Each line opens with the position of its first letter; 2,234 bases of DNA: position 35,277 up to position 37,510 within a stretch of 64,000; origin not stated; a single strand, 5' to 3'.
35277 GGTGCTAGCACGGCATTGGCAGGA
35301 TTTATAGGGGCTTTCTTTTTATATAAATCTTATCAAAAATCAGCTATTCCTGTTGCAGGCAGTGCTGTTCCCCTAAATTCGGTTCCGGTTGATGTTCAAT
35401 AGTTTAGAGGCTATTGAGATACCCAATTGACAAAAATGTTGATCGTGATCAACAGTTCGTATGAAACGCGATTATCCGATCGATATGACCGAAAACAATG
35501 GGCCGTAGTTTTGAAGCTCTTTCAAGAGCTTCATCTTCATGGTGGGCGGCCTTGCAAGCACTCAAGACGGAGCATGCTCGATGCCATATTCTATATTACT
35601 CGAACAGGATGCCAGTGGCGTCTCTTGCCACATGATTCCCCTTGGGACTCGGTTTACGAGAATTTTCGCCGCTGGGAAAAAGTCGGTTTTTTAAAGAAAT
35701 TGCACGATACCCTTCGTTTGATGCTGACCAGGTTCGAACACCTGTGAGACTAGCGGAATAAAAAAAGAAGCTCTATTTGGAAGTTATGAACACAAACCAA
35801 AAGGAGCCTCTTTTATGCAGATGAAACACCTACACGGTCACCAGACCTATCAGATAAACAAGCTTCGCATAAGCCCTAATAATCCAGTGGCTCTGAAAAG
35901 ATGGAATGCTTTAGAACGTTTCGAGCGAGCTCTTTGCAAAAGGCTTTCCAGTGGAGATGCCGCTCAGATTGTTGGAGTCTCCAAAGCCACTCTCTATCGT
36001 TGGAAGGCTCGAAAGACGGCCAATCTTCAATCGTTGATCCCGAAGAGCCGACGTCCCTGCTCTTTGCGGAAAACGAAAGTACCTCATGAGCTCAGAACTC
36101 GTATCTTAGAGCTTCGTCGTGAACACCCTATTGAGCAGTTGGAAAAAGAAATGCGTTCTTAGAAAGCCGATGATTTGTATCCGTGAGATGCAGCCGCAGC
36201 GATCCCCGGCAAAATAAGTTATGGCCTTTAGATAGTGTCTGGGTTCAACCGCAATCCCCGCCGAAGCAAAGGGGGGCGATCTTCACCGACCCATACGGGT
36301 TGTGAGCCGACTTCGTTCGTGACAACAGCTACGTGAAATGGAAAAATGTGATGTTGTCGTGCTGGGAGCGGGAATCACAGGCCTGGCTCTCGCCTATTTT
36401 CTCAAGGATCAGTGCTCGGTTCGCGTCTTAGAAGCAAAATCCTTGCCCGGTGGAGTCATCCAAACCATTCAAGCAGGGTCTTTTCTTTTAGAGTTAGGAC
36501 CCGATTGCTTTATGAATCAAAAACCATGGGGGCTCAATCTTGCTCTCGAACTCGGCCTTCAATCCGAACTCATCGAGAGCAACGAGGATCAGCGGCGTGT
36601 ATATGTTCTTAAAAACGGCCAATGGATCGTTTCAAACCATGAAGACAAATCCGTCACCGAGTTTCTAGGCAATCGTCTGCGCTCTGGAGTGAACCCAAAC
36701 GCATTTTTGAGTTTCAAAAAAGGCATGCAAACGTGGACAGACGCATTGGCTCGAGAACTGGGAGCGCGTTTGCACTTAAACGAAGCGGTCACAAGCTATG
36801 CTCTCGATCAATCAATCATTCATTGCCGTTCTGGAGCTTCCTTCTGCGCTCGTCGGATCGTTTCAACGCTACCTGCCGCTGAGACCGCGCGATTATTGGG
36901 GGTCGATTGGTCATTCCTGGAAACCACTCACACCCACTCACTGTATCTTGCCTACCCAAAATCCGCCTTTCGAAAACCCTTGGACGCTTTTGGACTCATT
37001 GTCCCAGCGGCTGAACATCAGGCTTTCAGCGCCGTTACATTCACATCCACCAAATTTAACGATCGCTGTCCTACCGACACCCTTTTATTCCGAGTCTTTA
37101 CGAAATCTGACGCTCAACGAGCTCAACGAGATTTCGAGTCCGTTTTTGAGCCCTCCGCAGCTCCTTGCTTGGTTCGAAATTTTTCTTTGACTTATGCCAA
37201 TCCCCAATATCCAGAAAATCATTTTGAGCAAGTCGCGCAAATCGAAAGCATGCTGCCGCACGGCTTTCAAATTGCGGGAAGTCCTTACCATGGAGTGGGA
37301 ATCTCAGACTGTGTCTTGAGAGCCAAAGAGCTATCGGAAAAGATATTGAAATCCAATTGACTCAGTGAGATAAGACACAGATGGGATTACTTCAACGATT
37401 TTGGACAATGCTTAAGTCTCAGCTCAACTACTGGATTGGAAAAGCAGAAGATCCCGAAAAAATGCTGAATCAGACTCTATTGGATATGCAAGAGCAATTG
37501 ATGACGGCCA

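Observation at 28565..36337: Degraded genomic island inserted next to tRNA-Arg(TCT)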

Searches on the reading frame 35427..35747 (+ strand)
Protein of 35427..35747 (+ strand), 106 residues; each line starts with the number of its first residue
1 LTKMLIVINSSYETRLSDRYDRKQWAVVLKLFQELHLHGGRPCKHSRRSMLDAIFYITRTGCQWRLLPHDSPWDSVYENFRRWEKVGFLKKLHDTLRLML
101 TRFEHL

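Call 5: search_protein_families(library=pfam, proteins=[window:35427-35747:+], max_evalue=0.01)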
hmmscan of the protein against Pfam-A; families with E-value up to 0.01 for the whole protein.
window:35427-35747:+ (106 aa): 1 family
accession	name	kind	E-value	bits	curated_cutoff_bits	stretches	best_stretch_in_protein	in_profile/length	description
PF13340.11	DUF4096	-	4.9e-21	75.2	34.3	1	23-93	4-76/76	Putative transposase of IS4/5 family (DUF4096)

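Call 42: search_protein_families(library=ncbifam, proteins=[window:35427-35747:+], max_evalue=0.1)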
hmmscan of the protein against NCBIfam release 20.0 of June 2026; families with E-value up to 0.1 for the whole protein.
window:35427-35747:+ (106 aa): 1 family
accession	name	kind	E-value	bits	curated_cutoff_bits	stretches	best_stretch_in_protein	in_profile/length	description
NF033580.1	transpos_IS5_3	equivalog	3e-17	63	110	1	22-97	7-82/258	IS5 family transposase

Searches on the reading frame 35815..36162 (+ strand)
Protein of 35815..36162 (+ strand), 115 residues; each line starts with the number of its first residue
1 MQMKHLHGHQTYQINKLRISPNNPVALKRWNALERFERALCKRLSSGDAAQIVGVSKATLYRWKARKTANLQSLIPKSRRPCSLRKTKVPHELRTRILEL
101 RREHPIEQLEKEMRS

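Call 5: search_protein_families(library=pfam, proteins=[window:35815-36162:+], max_evalue=0.01)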
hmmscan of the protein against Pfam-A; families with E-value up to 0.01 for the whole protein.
window:35815-36162:+ (115 aa): 11 families
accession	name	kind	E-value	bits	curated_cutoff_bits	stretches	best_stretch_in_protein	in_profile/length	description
PF13565.12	HTH_32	-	8.7e-07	29.8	33.7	1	59-105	1-45/73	Homeodomain-like domain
PF13518.12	HTH_28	-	2.6e-06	27.8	25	1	43-81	12-51/52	Helix-turn-helix domain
PF13551.12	HTH_29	-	4.2e-05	24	28.1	1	46-85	15-54/64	Winged helix-turn helix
PF13384.12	HTH_23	-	0.00013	22.1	24.6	1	26-66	4-40/50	Homeodomain-like domain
PF12728.13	HTH_17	-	0.00079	20.1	27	1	44-63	2-21/51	Helix-turn-helix domain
PF13022.12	HTH_Tnp_1_2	-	0.0013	19.2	27.9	1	43-68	26-50/122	Helix-turn-helix of insertion element transposase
PF01527.26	HTH_Tnp_1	-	0.0023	18.6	24.1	1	45-103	25-73/75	Transposase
PF13011.12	LZ_Tnp_IS481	-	0.0024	18.6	22.2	1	38-92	20-75/85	leucine-zipper of insertion element IS481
PF20432.4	Xre-like-HTH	-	0.0025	18.5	25.8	1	43-70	23-49/63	Antitoxin Xre-like helix-turn-helix domain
PF09655.15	Nitr_red_assoc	-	0.0067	17.3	25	1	26-109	31-113/144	Conserved nitrate reductase-associated protein (Nitr_red_assoc)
PF00376.29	MerR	-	0.0069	16.6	28.2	0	46-63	2-19/38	MerR family regulatory protein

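Call 42: search_protein_families(library=ncbifam, proteins=[window:35815-36162:+], max_evalue=0.1)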
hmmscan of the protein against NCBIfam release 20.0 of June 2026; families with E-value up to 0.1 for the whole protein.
window:35815-36162:+ (115 aa): 6 families
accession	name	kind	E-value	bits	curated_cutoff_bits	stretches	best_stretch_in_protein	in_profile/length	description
NF033577.2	transpos_IS481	equivalog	1e-10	41.7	224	1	37-113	7-86/284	IS481 family transposase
NF033545.0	transpos_IS630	equivalog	6.1e-05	22.6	100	1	43-107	12-74/299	IS630 family transposase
NF033516.0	transpos_IS3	equivalog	0.0034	16.7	160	1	44-105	15-147/369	IS3 family transposase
NF007015.0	PRK09480.1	equivalog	0.022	14.4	120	1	41-75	28-62/197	nucleoid occlusion factor SlmA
NF033594.2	transpos_ISNCY_2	equivalog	0.03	13.5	250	1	38-104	5-70/368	ISNCY family transposase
NF003257.0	PRK04217.1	equivalog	0.098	12.8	115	0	21-65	37-82/110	hypothetical protein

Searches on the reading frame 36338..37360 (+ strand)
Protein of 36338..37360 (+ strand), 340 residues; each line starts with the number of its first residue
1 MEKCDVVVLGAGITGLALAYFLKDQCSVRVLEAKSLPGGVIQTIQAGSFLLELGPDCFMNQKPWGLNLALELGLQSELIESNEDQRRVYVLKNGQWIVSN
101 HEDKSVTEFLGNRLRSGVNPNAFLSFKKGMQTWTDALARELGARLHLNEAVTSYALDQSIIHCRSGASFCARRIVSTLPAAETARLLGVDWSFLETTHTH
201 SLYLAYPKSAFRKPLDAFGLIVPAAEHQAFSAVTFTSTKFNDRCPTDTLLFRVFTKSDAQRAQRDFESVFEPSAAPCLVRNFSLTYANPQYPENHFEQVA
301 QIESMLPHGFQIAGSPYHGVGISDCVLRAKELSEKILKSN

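Call 5: search_protein_families(library=pfam, proteins=[window:36338-37360:+], max_evalue=0.01)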
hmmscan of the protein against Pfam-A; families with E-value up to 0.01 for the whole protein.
window:36338-37360:+ (340 aa): 6 families
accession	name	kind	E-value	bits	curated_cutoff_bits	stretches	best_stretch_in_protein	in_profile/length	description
PF01593.30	Amino_oxidase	-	1.9e-17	64.2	19.8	2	13-95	1-84/443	Flavin containing amine oxidoreductase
PF13450.12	NAD_binding_8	-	1.1e-10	42.1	21.9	1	8-60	1-54/68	NAD(P)-binding Rossmann-like domain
PF01266.30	DAO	-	8e-08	32.6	27.9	1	5-39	1-37/353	FAD dependent oxidoreductase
PF01946.23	Thi4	-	0.0026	17.5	26.2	1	3-40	17-56/235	Thi4 family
PF00070.33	Pyr_redox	-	0.0033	18.3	22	0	6-34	2-31/82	Pyridine nucleotide-disulphide oxidoreductase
PF21799.2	MurD-like_N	-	0.0049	17.6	27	1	5-42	2-40/88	Mur ligase MurD-like, N-terminal domain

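Call 15: find_homologous_proteins(query=window:36338-37360:+, max_evalue=1e-10)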
Query window:36338-37360:+ (340 aa): 90 proteins with E <= 1e-10 among 7824 candidates.
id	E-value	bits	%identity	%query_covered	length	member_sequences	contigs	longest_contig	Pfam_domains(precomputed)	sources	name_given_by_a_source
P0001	2.7e-227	771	100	100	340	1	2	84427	PF01266.31,PF01593.31,PF13450.13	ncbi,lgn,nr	ncbi:MAG: FAD-dependent oxidoreductase [Myxococcaceae bacterium]|nr:FAD-dependent oxidoreductase [My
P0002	1.8e-122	427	59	98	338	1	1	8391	PF01266.31,PF01593.31,PF13450.13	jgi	jgi:protoporphyrinogen oxidase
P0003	3.8e-121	422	58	97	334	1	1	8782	PF01593.31,PF13450.13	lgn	-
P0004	5.9e-120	418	58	98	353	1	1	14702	PF01266.31,PF01593.31,PF13450.13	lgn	-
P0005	2.1e-119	416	58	98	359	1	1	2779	PF01266.31,PF01593.31,PF13450.13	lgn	-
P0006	3.0e-119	416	59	98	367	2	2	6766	PF01266.31,PF01593.31,PF13450.13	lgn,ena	-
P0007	7.3e-116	405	57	96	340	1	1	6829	PF01593.31,PF13450.13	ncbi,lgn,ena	ncbi:MAG: FAD-dependent oxidoreductase [Myxococcaceae bacterium]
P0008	1.1e-115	404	56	95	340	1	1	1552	PF01266.31,PF01593.31,PF13450.13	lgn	-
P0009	5.9e-114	399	57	97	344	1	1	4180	PF01266.31,PF01593.31,PF13450.13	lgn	-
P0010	8.1e-104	365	52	99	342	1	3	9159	PF01266.31,PF01593.31,PF13450.13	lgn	-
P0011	1.6e-100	354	51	99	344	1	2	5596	PF01266.31,PF01593.31,PF13450.13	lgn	-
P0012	9.3e-99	349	52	98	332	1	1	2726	PF01593.31,PF13450.13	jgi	jgi:protoporphyrinogen oxidase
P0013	1.9e-98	348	52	98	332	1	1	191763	PF01593.31,PF13450.13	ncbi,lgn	-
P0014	3.4e-98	347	52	98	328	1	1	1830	PF01593.31,PF13450.13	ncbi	-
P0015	1.8e-97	344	50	97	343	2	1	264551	PF01266.31,PF01593.31,PF13450.13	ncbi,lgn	-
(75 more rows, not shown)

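Call 16: find_encoding_contigs(protein=P0004, flank=10000, max_places=2)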
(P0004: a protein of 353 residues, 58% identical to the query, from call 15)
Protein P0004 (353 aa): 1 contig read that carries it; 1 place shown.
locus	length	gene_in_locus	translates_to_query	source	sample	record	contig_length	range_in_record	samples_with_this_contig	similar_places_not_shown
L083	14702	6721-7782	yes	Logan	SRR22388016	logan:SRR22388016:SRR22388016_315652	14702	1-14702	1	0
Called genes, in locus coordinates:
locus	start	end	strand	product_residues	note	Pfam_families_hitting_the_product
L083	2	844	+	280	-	?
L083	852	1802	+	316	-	PF02463:SMC_N (faint), PF00005:ABC_tran, PF08352:oligo_HPY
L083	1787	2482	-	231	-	PF07719:TPR_2 (faint), PF13428:TPR_14 (faint), PF25064:ARM_TT21_5th (weak), PF13431:TPR_17 (weak), PF00515:TPR_1 (weak), PF13414:TPR_11, PF13432:TPR_16, PF13431:TPR_17 (weak), +6 more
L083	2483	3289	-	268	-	PF01078:Mg_chelatase (faint), PF13191:AAA_16, PF13604:AAA_30 (weak), PF25201:nSTAND6 (weak), PF13401:AAA_22, PF00004:AAA (faint)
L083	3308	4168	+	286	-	PF00459:Inositol_P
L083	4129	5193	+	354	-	PF01594:AI-2E_transport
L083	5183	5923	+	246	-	PF13414:TPR_11 (weak), PF14559:TPR_19 (weak), PF13431:TPR_17 (weak), PF00515:TPR_1 (weak), PF07719:TPR_2 (weak), PF13414:TPR_11 (weak), PF13424:TPR_12 (weak), PF13432:TPR_16, +17 more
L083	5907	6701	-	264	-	PF02661:Fic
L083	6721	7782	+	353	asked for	PF01266:DAO (weak), PF01593:Amino_oxidase, PF13450:NAD_binding_8, PF01593:Amino_oxidase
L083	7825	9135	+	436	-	PF04326:SLFN_AlbA_2, PF13749:HATPase_c_4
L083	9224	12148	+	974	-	PF25778:DUF7948, PF06739:SBBP (weak)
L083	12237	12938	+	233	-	PF04012:PspA_IM30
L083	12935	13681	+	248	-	PF01012:ETF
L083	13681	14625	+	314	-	PF01012:ETF, PF00766:ETF_alpha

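Call 17: find_encoding_contigs(protein=P0013, flank=10000, max_places=2)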
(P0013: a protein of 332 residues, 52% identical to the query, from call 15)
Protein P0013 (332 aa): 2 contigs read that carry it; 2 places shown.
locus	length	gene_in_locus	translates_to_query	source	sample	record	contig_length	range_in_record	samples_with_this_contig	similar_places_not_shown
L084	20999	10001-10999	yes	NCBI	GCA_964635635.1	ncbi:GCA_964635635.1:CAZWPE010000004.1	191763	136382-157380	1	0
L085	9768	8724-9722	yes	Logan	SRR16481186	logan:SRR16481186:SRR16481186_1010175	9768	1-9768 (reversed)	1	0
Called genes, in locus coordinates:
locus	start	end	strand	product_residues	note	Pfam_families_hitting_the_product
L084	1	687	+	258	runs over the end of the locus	PF05258:DciA (weak)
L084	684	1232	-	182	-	-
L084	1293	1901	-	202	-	-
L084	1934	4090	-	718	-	PF01966:HD, PF13328:HD_4, PF04607:RelA_SpoT, PF02824:TGS, PF19296:RelA_AH (weak), PF28438:RelA_RIS, PF13291:ACT_4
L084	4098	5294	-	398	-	PF00108:Thiolase_N, PF00109:ketoacyl-synt, PF02803:Thiolase_C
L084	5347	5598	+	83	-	PF00886:Ribosomal_S16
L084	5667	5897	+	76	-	PF13083:KH_KhpA-B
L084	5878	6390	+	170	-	PF01782:RimM, PF24986:PRC_RimM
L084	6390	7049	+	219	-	PF01746:tRNA_m1G_MT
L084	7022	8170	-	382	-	-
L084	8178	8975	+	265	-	PF00303:Thymidylat_synt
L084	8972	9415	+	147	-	PF00186:DHFR_1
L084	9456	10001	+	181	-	-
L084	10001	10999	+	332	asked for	PF13450:NAD_binding_8, PF01593:Amino_oxidase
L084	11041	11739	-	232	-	PF00226:DnaJ, PF01556:DnaJ_C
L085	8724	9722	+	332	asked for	PF13450:NAD_binding_8, PF01593:Amino_oxidase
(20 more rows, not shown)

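Call 18: find_encoding_contigs(protein=P0015, flank=10000, max_places=2)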
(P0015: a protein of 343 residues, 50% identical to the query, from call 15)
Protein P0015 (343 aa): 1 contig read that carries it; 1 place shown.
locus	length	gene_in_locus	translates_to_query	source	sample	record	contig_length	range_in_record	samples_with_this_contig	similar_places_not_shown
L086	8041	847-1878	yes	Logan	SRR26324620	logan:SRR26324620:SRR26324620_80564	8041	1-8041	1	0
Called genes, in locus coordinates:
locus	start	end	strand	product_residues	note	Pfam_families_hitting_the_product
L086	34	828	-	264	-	PF02661:Fic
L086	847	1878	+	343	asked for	PF01266:DAO (faint), PF01593:Amino_oxidase, PF13450:NAD_binding_8, PF01593:Amino_oxidase (weak)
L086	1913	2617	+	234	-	PF04012:PspA_IM30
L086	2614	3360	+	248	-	PF01012:ETF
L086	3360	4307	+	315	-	PF01012:ETF, PF00766:ETF_alpha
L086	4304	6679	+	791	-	PF25145:NfeD1b_N (faint), PF01343:Peptidase_S49, PF00574:CLP_protease (faint), PF01343:Peptidase_S49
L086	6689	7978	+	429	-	PF00180:Iso_dh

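Call 19: find_encoding_contigs(protein=P0002, flank=10000, max_places=2)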
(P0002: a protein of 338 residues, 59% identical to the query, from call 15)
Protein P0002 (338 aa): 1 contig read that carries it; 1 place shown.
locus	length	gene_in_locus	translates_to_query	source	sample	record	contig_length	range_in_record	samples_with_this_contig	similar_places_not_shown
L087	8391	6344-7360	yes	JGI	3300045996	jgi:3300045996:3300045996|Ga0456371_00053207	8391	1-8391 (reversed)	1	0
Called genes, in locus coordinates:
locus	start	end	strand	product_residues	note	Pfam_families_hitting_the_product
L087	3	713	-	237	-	?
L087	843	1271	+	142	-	PF02082:Rrf2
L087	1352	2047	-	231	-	PF00515:TPR_1 (faint), PF07719:TPR_2 (faint), PF13432:TPR_16 (weak), PF13431:TPR_17 (weak), PF13424:TPR_12 (weak), PF13414:TPR_11, PF13432:TPR_16, PF13431:TPR_17 (weak), +7 more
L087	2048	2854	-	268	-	PF13191:AAA_16, PF13604:AAA_30 (weak), PF25201:nSTAND6 (weak), PF13401:AAA_22, PF00004:AAA (faint)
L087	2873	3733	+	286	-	PF00459:Inositol_P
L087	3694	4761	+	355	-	PF01594:AI-2E_transport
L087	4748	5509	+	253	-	PF13371:TPR_9 (faint), PF13414:TPR_11 (weak), PF13431:TPR_17 (weak), PF00515:TPR_1 (weak), PF07719:TPR_2 (weak), PF13181:TPR_8 (weak), PF13414:TPR_11 (weak), PF14559:TPR_19, +11 more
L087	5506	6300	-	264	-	PF02661:Fic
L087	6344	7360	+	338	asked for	PF01266:DAO (weak), PF01593:Amino_oxidase, PF13450:NAD_binding_8, PF01593:Amino_oxidase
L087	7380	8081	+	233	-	PF04012:PspA_IM30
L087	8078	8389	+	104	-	?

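Call 42: search_protein_families(library=ncbifam, proteins=[window:36338-37360:+], max_evalue=0.1)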
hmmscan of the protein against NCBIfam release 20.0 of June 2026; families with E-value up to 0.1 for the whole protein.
window:36338-37360:+ (340 aa): 41 families (the best 25 are shown)
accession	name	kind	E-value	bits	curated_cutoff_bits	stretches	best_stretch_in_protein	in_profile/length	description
NF008845.0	PRK11883.1-5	equivalog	1.5e-32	112.5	560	2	3-95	4-101/468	protoporphyrinogen oxidase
NF008841.0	PRK11883.1-1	equivalog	1.3e-24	86.9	517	2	104-338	196-449/453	protoporphyrinogen oxidase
TIGR00562.1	proto_IX_ox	equivalog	4e-23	81.7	97.85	2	3-95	2-97/470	protoporphyrinogen oxidase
NF009081.0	PRK12416.1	equivalog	1e-18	67.6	702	2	121-338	216-459/466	protoporphyrinogen oxidase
NF008843.0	PRK11883.1-3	equivalog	4.5e-13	49.1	406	1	6-94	4-97/424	protoporphyrinogen oxidase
NF005560.0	PRK07233.1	equivalog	2.4e-08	33.2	252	1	6-78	3-76/435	hypothetical protein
TIGR02734.1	crtI_fam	subfamily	1.5e-07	30.5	238.1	1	6-58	1-54/504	phytoene desaturase family protein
NF005548.0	PRK07208.1-4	equivalog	6.4e-07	28.3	389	1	3-63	3-64/488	hypothetical protein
NF045637.1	carotdesatCrtDProt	equivalog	8.4e-07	27.9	580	1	6-58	1-54/485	1-hydroxycarotenoid 3,4-desaturase CrtD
TIGR02733.1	desat_CrtD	equivalog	6.5e-06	25.1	549.7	1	4-54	2-53/492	C-3',4' desaturase CrtD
NF042421.1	hydcarot_desat_CrtD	equivalog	2.3e-05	23.1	500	1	6-59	4-58/487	1-hydroxycarotenoid 3,4-desaturase CrtD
NF045689.1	BCarotKetCrtO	equivalog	2.7e-05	22.9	1000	1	1-43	1-44/563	beta-carotene ketolase CrtO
NF058655.1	CrtID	equivalog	7.3e-05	21.8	640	1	6-58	1-54/478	bifunctional phytoene desaturase/3,4-desaturase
NF005547.0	PRK07208.1-3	equivalog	9.3e-05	21.3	380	1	3-81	4-83/465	hypothetical protein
NF040505.1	ArsO_flavin_mono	equivalog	0.00014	21.5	425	1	4-42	1-40/346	ArsO family NAD(P)H-dependent flavin-containing monooxygenase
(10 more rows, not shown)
